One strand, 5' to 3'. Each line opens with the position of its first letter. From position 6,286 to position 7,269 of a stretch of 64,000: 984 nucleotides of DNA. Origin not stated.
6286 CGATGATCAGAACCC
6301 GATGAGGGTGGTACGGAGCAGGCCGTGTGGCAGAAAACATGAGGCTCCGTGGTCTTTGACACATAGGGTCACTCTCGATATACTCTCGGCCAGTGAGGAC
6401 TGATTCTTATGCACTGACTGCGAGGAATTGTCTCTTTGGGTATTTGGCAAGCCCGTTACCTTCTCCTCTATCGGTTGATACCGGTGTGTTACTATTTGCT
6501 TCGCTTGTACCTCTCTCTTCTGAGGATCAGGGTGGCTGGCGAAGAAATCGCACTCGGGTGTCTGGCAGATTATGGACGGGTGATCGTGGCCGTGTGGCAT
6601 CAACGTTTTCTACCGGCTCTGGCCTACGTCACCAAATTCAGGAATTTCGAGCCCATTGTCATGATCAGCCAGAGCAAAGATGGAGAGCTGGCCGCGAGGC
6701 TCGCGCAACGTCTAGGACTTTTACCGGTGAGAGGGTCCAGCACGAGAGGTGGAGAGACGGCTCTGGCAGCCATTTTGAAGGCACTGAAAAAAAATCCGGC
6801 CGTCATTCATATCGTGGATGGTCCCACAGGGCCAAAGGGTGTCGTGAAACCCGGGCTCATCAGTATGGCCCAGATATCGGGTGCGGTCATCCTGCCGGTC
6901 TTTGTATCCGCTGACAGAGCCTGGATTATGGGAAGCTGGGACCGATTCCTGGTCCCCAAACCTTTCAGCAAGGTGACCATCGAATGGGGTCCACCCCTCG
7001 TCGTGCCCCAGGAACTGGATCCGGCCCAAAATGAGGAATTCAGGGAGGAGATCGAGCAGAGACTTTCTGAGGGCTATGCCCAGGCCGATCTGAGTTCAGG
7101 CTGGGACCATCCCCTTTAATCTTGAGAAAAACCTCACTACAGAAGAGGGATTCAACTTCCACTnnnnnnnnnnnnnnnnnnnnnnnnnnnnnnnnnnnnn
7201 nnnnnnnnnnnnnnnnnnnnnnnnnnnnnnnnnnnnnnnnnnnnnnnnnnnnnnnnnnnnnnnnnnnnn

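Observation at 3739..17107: Self-contained lipid-assembly island: 2x DUF374 acyltransferase, ACP, KS, type-I megasynthase, PPTase, LpxL-type acyltransferase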

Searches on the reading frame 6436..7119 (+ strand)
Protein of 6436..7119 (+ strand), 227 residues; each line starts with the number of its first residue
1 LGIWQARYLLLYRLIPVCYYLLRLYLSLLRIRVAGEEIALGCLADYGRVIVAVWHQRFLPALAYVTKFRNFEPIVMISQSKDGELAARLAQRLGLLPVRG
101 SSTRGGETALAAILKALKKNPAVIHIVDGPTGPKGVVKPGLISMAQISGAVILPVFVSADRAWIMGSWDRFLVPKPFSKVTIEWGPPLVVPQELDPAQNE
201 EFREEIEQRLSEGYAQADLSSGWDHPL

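Call 3: search_protein_families(library=pfam, proteins=[window:6436-7119:+], max_evalue=0.01)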
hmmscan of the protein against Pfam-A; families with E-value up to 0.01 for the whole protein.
window:6436-7119:+ (227 aa): 1 family
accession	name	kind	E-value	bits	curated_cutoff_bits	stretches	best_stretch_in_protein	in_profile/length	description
PF04028.18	DUF374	-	4e-22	78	26.8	1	69-133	4-68/69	Domain of unknown function (DUF374)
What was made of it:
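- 6436..7119 (+): DUF374b: LpxJ-family acyltransferase, the 'b-type' that is always followed by the megasynthase; proposed chain-release enzyme. PF04028 (call 3).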

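Call 4: search_protein_families(library=ncbifam, proteins=[window:6436-7119:+], max_evalue=0.001)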
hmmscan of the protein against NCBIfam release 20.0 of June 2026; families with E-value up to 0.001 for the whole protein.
window:6436-7119:+ (227 aa): 0 families

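Call 38: search_solved_structures(query=window:6436-7119:+, max_evalue=1)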
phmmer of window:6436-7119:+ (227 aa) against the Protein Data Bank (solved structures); distinct sequences matched with E-value up to 1: 1.
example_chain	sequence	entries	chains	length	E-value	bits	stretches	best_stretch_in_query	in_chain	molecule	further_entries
9wvo_A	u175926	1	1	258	0.8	12.7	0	41-95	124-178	retro-aldolase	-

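Call 51: find_homologous_proteins(query=window:6436-7119:+, max_evalue=0.00001)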
Query window:6436-7119:+ (227 aa): 1368 proteins with E <= 0.00001 among 2507 candidates; the best 120 are listed.
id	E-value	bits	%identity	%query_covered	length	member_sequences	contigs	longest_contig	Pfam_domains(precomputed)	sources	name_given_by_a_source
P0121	6.3e-147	506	100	100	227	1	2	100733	PF04028.19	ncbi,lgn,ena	-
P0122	1.4e-146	504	100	100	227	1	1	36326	PF04028.19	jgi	-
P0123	8.3e-143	492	96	100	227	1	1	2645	PF04028.19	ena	-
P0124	2.1e-142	491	96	100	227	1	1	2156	PF04028.19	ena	-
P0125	3.9e-142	490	96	100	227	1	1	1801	PF04028.19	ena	-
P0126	1.7e-141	488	96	100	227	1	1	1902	PF04028.19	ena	-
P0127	3.6e-141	487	95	100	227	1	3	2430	PF04028.19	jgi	-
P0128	5.0e-141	486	96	100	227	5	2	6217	PF04028.19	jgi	-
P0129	6.1e-141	486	95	100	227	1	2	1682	PF04028.19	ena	-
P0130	9.6e-141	485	96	100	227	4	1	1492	PF04028.19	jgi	-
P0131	3.5e-140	483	95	100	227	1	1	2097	PF04028.19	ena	-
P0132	2.8e-136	471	92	100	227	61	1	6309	PF04028.19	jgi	jgi:hypothetical protein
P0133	1.5e-135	468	91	100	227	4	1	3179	PF04028.19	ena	-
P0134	4.7e-135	467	91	100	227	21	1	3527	PF04028.19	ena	-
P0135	2.9e-134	464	90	100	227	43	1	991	PF04028.19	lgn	-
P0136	7.9e-134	463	90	100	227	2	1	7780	PF04028.19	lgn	-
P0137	6.1e-132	456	89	100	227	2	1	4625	PF04028.19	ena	-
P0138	1.4e-131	455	88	100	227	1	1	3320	PF04028.19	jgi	-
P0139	5.4e-131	453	89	100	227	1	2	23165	PF04028.19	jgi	jgi:lysophospholipid acyltransferase (LPLAT)-like uncharacterized protein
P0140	6.0e-131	453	96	93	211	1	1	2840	PF04028.19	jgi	-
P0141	1.1e-130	452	96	93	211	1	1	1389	PF04028.19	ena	-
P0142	2.2e-130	451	96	93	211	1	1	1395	PF04028.19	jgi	-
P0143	4.1e-130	450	88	100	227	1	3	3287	PF04028.19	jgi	jgi:hypothetical protein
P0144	4.2e-130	450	87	100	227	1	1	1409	PF04028.19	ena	-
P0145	4.7e-130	450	88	100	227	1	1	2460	PF04028.19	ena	-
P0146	2.5e-129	448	88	100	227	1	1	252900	PF04028.19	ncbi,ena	-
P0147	8.4e-126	436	86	100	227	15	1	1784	PF04028.19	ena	-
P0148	3.1e-125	435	84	100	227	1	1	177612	PF04028.19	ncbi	ncbi:MAG: lysophospholipid acyltransferase family protein [Thermodesulfobacteriota bacterium]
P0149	7.0e-123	427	81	100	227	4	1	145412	PF04028.19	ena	-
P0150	8.2e-123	427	88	94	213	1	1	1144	PF04028.19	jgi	jgi:lysophospholipid acyltransferase (LPLAT)-like uncharacterized protein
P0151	2.2e-122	425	88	94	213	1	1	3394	PF04028.19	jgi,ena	-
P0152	9.6e-122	423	88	94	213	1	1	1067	PF04028.19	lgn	-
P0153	1.0e-120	420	80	100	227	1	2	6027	PF04028.19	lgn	-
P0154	3.1e-119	415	81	100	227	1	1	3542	PF04028.19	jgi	jgi:lysophospholipid acyltransferase (LPLAT)-like uncharacterized protein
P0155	4.0e-119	415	89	91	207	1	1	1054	PF04028.19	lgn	-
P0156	1.2e-118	413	86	94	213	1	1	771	PF04028.19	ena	-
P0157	1.2e-117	410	89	91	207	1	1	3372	PF04028.19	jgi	jgi:hypothetical protein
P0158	1.3e-117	410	81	97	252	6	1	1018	PF04028.19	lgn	-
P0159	2.7e-117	409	78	100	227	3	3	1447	PF04028.19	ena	-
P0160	4.3e-117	408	78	100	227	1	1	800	PF04028.19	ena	-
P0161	4.9e-117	408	81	97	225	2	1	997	PF04028.19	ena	-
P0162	5.1e-117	408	81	100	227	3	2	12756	PF04028.19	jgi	-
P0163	1.1e-116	407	80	100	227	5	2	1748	PF04028.19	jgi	jgi:lysophospholipid acyltransferase (LPLAT)-like uncharacterized protein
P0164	5.0e-116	404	79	100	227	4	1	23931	PF04028.19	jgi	-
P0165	6.5e-116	404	85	94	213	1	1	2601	PF04028.19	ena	-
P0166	6.9e-116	404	80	100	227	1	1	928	PF04028.19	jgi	-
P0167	9.9e-116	403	78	100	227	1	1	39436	PF04028.19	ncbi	ncbi:lysophospholipid acyltransferase family protein [Thermodesulfobacteriota bacterium]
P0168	1.9e-115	403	78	100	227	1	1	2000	PF04028.19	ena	-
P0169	3.6e-115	402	78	100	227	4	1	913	PF04028.19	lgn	-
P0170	1.0e-114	400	77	100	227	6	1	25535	PF04028.19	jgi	jgi:lysophospholipid acyltransferase (LPLAT)-like uncharacterized protein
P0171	1.2e-114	400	79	100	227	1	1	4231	PF04028.19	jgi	jgi:lysophospholipid acyltransferase (LPLAT)-like uncharacterized protein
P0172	2.2e-114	399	77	100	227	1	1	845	PF04028.19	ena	-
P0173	2.6e-114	399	77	100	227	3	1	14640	PF04028.19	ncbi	ncbi:lysophospholipid acyltransferase family protein [Thermodesulfobacteriota bacterium]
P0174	2.8e-114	399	78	100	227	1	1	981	PF04028.19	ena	-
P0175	5.5e-114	398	78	100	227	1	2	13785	PF04028.19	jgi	jgi:lysophospholipid acyltransferase (LPLAT)-like uncharacterized protein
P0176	9.3e-114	397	78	100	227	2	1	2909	PF04028.19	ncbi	-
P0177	1.1e-113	397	78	100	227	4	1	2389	PF04028.19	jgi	-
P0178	1.3e-113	397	78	100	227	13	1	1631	PF04028.19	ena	-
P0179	1.6e-113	396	78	97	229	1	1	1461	PF04028.19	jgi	-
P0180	1.7e-113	396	77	100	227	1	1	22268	PF04028.19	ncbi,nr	ncbi:MAG: lysophospholipid acyltransferase family protein [Deltaproteobacteria bacterium]|nr:lysopho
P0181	4.7e-113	395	78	97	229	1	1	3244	PF04028.19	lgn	-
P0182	7.0e-113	394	75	100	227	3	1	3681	PF04028.19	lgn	-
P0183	8.5e-113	394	82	93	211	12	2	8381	PF04028.19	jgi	-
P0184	8.8e-113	394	77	100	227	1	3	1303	PF04028.19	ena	-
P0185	1.0e-112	394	76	100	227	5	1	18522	PF04028.19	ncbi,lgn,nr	ncbi:MAG: lysophospholipid acyltransferase family protein [Deltaproteobacteria bacterium]|nr:lysopho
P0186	1.1e-112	393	76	100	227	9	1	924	PF04028.19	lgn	-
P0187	1.2e-112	393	80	97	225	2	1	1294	PF04028.19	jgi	jgi:lysophospholipid acyltransferase (LPLAT)-like uncharacterized protein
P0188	1.9e-112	393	75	100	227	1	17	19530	PF04028.19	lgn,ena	-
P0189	2.5e-112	392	77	100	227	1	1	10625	PF04028.19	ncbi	-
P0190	2.7e-112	392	75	100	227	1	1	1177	PF04028.19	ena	-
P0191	6.3e-112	391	77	97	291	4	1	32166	PF04028.19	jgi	-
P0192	1.1e-111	390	77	100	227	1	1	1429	PF04028.19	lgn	-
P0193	1.8e-111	389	77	97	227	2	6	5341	PF04028.19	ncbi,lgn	-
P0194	2.3e-111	389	76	97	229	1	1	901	PF04028.19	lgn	-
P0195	2.5e-111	389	90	86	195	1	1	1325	PF04028.19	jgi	-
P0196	8.4e-111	387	75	100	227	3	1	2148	PF04028.19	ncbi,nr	ncbi:MAG: lysophospholipid acyltransferase family protein [Desulfofustis sp.]|nr:lysophospholipid ac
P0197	9.3e-111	387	74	100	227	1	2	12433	PF04028.19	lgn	-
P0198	9.4e-111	387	76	97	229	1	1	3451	PF04028.19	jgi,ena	jgi:lysophospholipid acyltransferase (LPLAT)-like uncharacterized protein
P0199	9.8e-111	387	81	87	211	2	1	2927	PF04028.19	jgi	-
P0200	1.6e-110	386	73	100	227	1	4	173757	PF04028.19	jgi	-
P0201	1.7e-110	386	77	100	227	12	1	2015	PF04028.19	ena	-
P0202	1.8e-110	386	75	97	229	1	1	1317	PF04028.19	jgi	jgi:lysophospholipid acyltransferase (LPLAT)-like uncharacterized protein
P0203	2.0e-110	386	76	100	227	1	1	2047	PF04028.19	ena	-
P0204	2.3e-110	386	73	100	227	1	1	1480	PF04028.19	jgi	jgi:lysophospholipid acyltransferase (LPLAT)-like uncharacterized protein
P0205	2.5e-110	386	75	100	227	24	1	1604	PF04028.19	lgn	-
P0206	5.3e-110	385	76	97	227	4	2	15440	PF04028.19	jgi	-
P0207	5.8e-110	385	78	94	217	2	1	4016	PF04028.19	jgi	-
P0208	6.9e-110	384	75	100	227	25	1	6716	PF04028.19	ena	-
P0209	8.7e-110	384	74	100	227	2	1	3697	PF04028.19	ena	-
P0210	1.4e-109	383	76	100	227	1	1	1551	PF04028.19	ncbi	-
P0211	1.9e-109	383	77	94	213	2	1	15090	PF04028.19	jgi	-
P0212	3.7e-109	382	80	93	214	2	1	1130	PF04028.19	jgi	jgi:hypothetical protein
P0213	4.8e-109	382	73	100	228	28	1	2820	PF04028.19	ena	-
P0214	6.3e-109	381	77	97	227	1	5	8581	PF04028.19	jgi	jgi:lysophospholipid acyltransferase (LPLAT)-like uncharacterized protein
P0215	6.8e-109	381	79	94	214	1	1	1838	PF04028.19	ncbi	-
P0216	8.7e-109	381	77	100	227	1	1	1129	PF04028.19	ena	-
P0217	1.1e-108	380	74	100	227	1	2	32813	PF04028.19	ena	-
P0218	1.9e-108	380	73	100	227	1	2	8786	PF04028.19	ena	-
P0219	8.6e-108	377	74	100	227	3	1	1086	PF04028.19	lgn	-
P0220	9.9e-108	377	79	92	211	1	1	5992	PF04028.19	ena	-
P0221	1.4e-107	377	79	92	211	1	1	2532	PF04028.19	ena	-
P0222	1.9e-107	376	74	100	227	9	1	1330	PF04028.19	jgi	-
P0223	2.7e-107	376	78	92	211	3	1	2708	PF04028.19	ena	-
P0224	3.4e-107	376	77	96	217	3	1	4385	PF04028.19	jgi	jgi:lysophospholipid acyltransferase (LPLAT)-like uncharacterized protein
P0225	6.5e-107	375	78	94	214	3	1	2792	PF04028.19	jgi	-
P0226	7.9e-107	374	73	100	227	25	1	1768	PF04028.19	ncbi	-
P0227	8.0e-107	374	78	92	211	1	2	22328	PF04028.19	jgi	-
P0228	9.4e-107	374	76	96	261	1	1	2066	PF04028.19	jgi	jgi:lysophospholipid acyltransferase (LPLAT)-like uncharacterized protein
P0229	1.4e-106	373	78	92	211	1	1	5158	PF04028.19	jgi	-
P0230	2.0e-106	373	77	86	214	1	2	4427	PF04028.19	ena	-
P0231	4.7e-106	372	78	92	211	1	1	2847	PF04028.19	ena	-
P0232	5.0e-106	372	71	100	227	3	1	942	PF04028.19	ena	-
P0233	5.4e-106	372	76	94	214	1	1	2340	PF04028.19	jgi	jgi:lysophospholipid acyltransferase (LPLAT)-like uncharacterized protein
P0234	5.9e-106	371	75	97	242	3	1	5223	PF04028.19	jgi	jgi:lysophospholipid acyltransferase (LPLAT)-like uncharacterized protein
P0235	8.3e-106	371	77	94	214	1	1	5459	PF04028.19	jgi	jgi:lysophospholipid acyltransferase (LPLAT)-like uncharacterized protein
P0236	9.4e-106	371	71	100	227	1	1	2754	PF04028.19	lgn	-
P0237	1.8e-105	370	82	88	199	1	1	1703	PF04028.19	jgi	-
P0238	2.9e-105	369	78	92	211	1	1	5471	PF04028.19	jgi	jgi:lysophospholipid acyltransferase (LPLAT)-like uncharacterized protein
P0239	4.0e-105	369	71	100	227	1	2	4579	PF04028.19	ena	-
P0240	6.8e-105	368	73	97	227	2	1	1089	PF04028.19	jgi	jgi:lysophospholipid acyltransferase (LPLAT)-like uncharacterized protein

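Call 52: find_encoding_contigs(protein=P0121, flank=3000, max_places=3)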
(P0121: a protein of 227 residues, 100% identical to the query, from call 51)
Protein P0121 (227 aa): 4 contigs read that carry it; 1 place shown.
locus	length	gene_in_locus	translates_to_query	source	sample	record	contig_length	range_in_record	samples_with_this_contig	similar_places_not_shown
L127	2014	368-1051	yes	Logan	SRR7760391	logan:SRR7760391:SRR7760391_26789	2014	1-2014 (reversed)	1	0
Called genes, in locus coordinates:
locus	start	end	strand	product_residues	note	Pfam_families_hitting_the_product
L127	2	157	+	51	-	?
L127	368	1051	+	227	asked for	PF04028:DUF374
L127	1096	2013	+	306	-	?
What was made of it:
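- Tried and rejected: The look-up returned only a 2-kb Logan contig (call 52).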

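Call 61: predict_structure(alignment_id=A2)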
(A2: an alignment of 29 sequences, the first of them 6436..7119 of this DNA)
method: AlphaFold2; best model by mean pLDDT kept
length: 227 residues; sequences in the alignment: 29
mean_pLDDT: 84.9   pTM: 0.81
mean pLDDT of the five models: 84.9, 78.9, 74.4, 71.3, 70.0
residues with pLDDT >= 90: 78; 70-90: 128; 50-70: 19; < 50: 2
segments of 3 or more residues with pLDDT < 50: none
pLDDT, mean of each block of 10 residues (from residue 1): 74 85 91 91 92 88 76 85 87 87 67 86 81 63 89 93 79 93 93 87 89 92 87
secondary structure, 60 per line:
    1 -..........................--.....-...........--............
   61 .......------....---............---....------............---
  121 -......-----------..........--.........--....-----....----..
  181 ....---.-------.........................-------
elements in order: H2-27 E30-34 H36-46 E49-54 H55-67 E74-77 H81-92 E96-99 H106-117 E122-127 H139-148 E151-159 E162-165 E171-174 E179-184 H196-220
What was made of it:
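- On LpxJ / DUF374 lipid A late acyltransferase family: The AF2 model has pLDDT 85 (call 61).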

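Call 67: fold_search(model_id=the predicted structure, library=pdb)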
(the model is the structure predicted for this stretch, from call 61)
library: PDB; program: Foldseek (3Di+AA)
matches with E <= 10: 1546; with E <= 0.001: 17
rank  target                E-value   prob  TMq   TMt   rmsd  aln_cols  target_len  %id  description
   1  5knk                  1.2e-06  1.00  0.50  0.37   8.1       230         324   15  Lipid A secondary acyltransferase LpxM from Acinetobacter baumannii with catalytic residue substitution (E127A) (released 2016-09-28)
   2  5f2z_A                1.3e-06  1.00  0.54  0.50   7.9       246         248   14  Crystal structure of membrane associated PatA from Mycobacterium smegmatis in complex with palmitate - P21 space group (released 2016-03-09)
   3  5kn7                  2.4e-06  1.00  0.51  0.38   4.9       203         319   14  Lipid A secondary acyltransferase LpxM from Acinetobacter baumannii (released 2016-09-28)
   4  5kym_A                2.8e-06  1.00  0.52  0.50   7.1       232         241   17  Crystal Structure of the 1-acyl-sn-glycerophosphate (LPA) acyltransferase, PlsC, from Thermotoga maritima (released 2017-07-26)
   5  5kym_B                3.3e-06  1.00  0.53  0.53   6.8       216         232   16  Crystal Structure of the 1-acyl-sn-glycerophosphate (LPA) acyltransferase, PlsC, from Thermotoga maritima (released 2017-07-26)
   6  5f2z_C                4.3e-06  1.00  0.55  0.51   7.7       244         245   14  Crystal structure of membrane associated PatA from Mycobacterium smegmatis in complex with palmitate - P21 space group (released 2016-03-09)
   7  5f31                  6.3e-06  1.00  0.55  0.49   5.6       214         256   14  Crystal structure of membrane associated PatA from Mycobacterium smegmatis in complex with palmitate - P 42 21 2 space g (released 2016-03-09)
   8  5f2z_B                9.1e-06  1.00  0.56  0.51   7.4       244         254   14  Crystal structure of membrane associated PatA from Mycobacterium smegmatis in complex with palmitate - P21 space group (released 2016-03-09)
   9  7ojt_A                9.7e-06  1.00  0.54  0.50   7.8       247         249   15  Crystal structure of unliganded PatA, a membrane associated acyltransferase from Mycobacterium smegmatis (released 2021-10-27)
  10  5f2z_D                1.1e-05  1.00  0.51  0.46   5.5       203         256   13  Crystal structure of membrane associated PatA from Mycobacterium smegmatis in complex with palmitate - P21 space group (released 2016-03-09)
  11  5f2t_A                1.9e-05  1.00  0.54  0.50   8.0       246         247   13  Crystal structure of membrane associated PatA from Mycobacterium smegmatis in complex with palmitate - C 2 space group (released 2016-03-09)
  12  5oce_B                2.1e-05  1.00  0.54  0.50   7.4       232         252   15  THE MOLECULAR MECHANISM OF SUBSTRATE RECOGNITION AND CATALYSIS OF THE MEMBRANE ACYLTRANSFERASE PatA -- Complex of PatA (released 2017-12-27)
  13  5f34_C                2.3e-05  1.00  0.54  0.49   5.8       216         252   13  Crystal structure of membrane associated PatA from Mycobacterium smegmatis in complex with S-hexadecyl Coenzyme A - P2 (released 2016-03-09)
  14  5f34_A                2.5e-05  1.00  0.52  0.48   6.3       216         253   13  Crystal structure of membrane associated PatA from Mycobacterium smegmatis in complex with S-hexadecyl Coenzyme A - P2 (released 2016-03-09)
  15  5f2t_B                2.8e-05  1.00  0.56  0.49   7.5       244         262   14  Crystal structure of membrane associated PatA from Mycobacterium smegmatis in complex with palmitate - C 2 space group (released 2016-03-09)
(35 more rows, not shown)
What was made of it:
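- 6436..7119 (+): The AF2 model has pLDDT 85, and the top Foldseek hits are LpxM, PatA and PlsC (calls 61, 67).
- On LpxJ / DUF374 lipid A late acyltransferase family: The Foldseek top hits are LpxM (5knk, 5kn7), PatA and PlsC, with E about 1e-6 and TM about 0.5 (call 67).
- The AF2 model's best structural match is the lipid A acyltransferase LpxM (call 67). Structural matches to PlsC, PatA and GPAT are about as good as those to LpxM (call 67).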
